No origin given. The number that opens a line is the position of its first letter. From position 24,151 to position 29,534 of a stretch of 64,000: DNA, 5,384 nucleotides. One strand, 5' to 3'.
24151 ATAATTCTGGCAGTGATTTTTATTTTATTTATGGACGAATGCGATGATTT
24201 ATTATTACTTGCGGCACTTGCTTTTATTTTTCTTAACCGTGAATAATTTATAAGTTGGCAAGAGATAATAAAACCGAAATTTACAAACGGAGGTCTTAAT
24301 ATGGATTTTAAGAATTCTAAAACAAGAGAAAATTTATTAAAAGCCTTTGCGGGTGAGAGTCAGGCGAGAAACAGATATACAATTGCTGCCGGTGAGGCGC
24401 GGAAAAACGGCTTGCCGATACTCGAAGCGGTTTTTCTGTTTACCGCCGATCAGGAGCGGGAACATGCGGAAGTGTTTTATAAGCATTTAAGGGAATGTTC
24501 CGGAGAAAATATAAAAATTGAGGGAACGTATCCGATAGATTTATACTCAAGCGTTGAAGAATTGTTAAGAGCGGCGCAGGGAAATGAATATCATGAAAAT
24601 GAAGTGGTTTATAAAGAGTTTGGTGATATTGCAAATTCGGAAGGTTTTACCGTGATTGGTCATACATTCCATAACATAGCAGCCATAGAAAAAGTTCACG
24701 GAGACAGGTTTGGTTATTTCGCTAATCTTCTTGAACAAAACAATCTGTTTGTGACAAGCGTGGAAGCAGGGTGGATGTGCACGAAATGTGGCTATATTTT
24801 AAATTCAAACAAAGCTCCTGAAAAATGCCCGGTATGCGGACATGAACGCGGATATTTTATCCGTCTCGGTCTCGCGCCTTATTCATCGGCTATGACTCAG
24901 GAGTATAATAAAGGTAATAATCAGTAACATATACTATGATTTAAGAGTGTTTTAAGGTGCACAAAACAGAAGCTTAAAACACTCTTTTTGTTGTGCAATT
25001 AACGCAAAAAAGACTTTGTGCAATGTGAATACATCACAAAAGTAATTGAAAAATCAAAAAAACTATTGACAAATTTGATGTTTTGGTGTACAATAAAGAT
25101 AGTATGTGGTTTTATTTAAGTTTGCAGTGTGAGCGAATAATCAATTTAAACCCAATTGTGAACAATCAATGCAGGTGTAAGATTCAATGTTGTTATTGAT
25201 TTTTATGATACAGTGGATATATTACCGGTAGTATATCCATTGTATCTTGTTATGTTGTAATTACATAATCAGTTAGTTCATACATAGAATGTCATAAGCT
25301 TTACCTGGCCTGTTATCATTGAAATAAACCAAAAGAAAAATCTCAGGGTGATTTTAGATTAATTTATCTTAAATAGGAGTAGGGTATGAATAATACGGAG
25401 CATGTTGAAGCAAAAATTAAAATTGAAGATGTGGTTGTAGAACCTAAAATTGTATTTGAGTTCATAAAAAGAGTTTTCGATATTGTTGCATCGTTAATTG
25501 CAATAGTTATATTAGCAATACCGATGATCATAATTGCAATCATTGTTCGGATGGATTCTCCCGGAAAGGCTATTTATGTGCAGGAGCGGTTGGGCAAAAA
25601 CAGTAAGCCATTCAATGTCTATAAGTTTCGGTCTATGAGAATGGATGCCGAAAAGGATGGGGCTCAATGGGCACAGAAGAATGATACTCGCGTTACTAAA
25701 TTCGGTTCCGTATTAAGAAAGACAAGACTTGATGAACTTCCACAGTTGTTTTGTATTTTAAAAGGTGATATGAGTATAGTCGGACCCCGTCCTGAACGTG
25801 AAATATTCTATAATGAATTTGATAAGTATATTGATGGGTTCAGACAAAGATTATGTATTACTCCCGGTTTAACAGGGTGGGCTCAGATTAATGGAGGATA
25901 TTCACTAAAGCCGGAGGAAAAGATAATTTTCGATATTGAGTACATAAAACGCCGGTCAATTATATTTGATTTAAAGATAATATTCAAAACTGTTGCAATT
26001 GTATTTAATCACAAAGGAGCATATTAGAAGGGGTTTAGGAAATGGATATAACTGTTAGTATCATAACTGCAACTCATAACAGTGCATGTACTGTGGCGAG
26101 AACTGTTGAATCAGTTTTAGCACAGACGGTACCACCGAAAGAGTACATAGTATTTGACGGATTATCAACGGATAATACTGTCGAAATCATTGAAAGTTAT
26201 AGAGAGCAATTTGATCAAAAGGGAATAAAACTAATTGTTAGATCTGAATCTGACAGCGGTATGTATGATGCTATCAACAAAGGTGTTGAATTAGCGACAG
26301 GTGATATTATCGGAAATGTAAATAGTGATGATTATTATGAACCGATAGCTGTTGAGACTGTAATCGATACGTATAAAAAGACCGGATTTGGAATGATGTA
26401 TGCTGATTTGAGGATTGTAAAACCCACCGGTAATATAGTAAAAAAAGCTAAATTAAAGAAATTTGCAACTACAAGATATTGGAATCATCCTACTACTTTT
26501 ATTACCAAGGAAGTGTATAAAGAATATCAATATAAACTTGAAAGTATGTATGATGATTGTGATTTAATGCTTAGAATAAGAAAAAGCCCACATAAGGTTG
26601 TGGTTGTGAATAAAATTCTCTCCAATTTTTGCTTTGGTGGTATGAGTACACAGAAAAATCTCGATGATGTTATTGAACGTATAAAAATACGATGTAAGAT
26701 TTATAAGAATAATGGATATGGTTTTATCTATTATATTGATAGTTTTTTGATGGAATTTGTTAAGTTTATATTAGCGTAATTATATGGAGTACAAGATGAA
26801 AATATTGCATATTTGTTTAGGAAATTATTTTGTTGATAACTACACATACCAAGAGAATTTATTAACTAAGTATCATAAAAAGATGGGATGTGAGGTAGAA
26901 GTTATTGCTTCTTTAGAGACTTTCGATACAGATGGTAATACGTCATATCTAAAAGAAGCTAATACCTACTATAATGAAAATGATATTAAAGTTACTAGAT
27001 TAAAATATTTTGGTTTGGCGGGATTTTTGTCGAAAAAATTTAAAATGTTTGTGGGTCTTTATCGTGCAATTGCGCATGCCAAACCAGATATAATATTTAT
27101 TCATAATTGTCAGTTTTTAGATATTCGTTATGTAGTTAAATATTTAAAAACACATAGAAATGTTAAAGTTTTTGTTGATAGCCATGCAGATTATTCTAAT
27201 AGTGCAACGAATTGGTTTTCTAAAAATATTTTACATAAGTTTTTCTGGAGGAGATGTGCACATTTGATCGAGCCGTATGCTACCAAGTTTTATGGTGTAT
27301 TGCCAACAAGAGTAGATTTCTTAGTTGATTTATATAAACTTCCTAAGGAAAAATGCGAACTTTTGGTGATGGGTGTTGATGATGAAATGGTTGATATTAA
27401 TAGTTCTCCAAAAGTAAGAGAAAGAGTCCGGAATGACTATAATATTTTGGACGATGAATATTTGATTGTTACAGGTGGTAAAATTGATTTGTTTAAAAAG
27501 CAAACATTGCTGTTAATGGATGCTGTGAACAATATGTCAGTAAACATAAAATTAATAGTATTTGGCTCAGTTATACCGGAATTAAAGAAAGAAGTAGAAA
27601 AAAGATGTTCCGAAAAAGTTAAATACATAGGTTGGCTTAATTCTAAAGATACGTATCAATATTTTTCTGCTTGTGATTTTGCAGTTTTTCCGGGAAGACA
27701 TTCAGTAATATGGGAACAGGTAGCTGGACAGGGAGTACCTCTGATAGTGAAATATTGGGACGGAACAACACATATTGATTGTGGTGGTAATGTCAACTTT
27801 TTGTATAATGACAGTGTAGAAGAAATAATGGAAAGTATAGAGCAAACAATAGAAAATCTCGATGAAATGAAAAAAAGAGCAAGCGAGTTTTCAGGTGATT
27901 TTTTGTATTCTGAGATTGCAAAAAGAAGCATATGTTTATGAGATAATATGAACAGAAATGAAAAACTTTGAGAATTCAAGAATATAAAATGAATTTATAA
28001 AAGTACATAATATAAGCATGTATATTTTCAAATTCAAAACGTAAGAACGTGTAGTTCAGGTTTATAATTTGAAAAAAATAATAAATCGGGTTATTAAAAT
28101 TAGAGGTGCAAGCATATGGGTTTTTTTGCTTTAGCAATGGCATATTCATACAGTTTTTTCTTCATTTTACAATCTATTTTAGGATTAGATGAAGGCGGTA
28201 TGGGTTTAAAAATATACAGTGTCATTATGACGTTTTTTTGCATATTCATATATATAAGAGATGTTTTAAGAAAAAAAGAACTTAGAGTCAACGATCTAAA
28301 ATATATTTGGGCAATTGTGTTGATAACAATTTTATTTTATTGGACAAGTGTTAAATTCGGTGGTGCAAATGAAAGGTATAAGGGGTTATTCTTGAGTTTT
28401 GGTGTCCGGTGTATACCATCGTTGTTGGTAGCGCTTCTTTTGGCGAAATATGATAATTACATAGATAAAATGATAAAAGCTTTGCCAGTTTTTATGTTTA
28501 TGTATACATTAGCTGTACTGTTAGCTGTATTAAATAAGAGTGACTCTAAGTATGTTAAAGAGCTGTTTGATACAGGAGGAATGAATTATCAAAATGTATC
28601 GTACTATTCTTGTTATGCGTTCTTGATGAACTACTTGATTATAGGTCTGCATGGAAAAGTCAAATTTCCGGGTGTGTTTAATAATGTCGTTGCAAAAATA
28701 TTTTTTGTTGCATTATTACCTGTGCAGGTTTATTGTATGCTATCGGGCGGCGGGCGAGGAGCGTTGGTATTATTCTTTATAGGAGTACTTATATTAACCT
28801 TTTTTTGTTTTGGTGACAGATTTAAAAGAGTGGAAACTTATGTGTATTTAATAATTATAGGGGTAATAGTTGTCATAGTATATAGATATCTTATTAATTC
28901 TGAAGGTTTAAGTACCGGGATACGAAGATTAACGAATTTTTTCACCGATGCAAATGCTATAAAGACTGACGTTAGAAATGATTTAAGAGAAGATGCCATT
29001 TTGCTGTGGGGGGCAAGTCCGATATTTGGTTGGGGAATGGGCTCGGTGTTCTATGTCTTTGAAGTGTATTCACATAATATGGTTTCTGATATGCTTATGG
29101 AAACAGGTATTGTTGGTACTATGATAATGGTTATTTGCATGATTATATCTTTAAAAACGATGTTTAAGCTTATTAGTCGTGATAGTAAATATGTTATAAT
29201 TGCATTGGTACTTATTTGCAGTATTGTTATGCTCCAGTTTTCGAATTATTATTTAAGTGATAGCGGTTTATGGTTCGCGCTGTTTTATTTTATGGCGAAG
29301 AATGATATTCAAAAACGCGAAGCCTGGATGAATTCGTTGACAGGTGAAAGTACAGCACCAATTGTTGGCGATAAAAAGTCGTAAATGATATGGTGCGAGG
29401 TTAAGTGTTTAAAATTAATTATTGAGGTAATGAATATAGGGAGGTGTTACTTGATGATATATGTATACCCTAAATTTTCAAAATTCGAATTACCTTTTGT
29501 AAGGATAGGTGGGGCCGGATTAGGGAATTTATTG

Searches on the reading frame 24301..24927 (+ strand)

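Call 35: search_protein_families(library=pfam, proteins=[window:24301-24927:+], max_evalue=0.001)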
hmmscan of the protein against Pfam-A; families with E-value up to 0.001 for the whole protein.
window:24301-24927:+ (208 aa): 6 families
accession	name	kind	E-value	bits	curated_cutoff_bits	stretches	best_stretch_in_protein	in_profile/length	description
PF02915.23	Rubrerythrin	-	3.1e-22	79.9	22.8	1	10-137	1-133/137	Rubrerythrin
PF21349.2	RUBY_RBDX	-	2.8e-12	46.3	26.5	1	158-186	1-29/30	Rubrerythrin, rubredoxin-like domain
PF00210.30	Ferritin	-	0.00011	22.5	24.5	1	11-115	3-110/142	Ferritin-like domain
PF23455.1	DUF7129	-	0.0005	20.2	30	0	160-181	14-35/45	Domain of unknown function (DUF7129)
PF23458.2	DUF7130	-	0.00063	20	35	0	154-184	50-81/89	Domain of unknown function (DUF7130)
PF01155.25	HypA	-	0.0007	20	28.9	0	143-183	56-96/112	Hydrogenase/urease nickel incorporation, metallochaperone, hypA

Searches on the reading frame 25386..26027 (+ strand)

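Call 35: search_protein_families(library=pfam, proteins=[window:25386-26027:+], max_evalue=0.001)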
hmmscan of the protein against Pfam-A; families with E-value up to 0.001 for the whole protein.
window:25386-26027:+ (213 aa): 1 family
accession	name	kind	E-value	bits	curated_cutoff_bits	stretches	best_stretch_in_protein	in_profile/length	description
PF02397.22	Bac_transf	-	3.4e-68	229.1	27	1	28-207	1-178/179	Bacterial sugar transferase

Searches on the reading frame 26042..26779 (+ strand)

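Call 35: search_protein_families(library=pfam, proteins=[window:26042-26779:+], max_evalue=0.001)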
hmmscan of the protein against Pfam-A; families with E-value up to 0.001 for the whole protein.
window:26042-26779:+ (245 aa): 2 families
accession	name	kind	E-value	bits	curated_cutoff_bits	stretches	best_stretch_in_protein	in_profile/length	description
PF00535.33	Glycos_transf_2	-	2e-27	96.6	23.3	1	6-152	1-150/168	Glycosyl transferase family 2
PF13641.12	Glyco_tranf_2_3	-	2.2e-09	38.1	27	1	7-191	6-206/230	Glycosyltransferase like family 2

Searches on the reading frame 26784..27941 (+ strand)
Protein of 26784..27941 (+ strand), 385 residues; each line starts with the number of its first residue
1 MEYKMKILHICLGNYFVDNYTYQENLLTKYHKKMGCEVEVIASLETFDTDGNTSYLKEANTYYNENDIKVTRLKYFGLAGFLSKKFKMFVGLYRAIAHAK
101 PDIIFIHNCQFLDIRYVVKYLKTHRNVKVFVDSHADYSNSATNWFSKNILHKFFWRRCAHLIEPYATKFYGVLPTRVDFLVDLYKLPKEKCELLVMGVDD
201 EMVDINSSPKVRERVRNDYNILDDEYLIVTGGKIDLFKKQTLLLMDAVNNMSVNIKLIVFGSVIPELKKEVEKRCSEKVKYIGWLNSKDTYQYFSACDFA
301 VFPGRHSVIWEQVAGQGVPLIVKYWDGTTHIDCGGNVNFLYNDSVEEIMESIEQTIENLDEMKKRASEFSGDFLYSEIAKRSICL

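Call 35: search_protein_families(library=pfam, proteins=[window:26784-27941:+], max_evalue=0.001)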
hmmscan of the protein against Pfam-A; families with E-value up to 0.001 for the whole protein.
window:26784-27941:+ (385 aa): 3 families
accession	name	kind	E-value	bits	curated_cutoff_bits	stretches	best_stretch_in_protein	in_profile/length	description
PF13692.12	Glyco_trans_1_4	-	8.7e-07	29.7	27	1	228-358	4-142/142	Glycosyl transferases group 1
PF13439.12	Glyco_transf_4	-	1.2e-06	29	28.5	1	27-201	11-169/170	Glycosyltransferase Family 4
PF00534.26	Glycos_transf_1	-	8.8e-05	22.6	26.4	1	212-314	2-114/172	Glycosyl transferases group 1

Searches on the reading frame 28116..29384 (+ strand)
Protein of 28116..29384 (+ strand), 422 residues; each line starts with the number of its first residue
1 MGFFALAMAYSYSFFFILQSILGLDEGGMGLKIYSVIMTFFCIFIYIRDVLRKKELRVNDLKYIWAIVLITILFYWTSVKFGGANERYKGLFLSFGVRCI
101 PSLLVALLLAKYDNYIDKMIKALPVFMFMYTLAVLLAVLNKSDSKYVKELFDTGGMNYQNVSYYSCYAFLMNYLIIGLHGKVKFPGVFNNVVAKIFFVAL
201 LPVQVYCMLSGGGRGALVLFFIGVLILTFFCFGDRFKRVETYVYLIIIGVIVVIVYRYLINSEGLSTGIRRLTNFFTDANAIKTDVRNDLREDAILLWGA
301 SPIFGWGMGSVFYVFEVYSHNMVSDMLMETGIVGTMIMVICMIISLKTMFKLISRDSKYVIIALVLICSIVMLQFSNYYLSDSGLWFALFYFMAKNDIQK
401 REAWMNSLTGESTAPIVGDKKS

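Call 35: search_protein_families(library=pfam, proteins=[window:28116-29384:+], max_evalue=0.001)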
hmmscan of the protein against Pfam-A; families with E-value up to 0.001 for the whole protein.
window:28116-29384:+ (422 aa): 1 family
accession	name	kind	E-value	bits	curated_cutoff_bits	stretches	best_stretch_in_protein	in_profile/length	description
PF04932.20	Wzy_C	-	7.2e-09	36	31.7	1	206-338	8-148/149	O-Antigen ligase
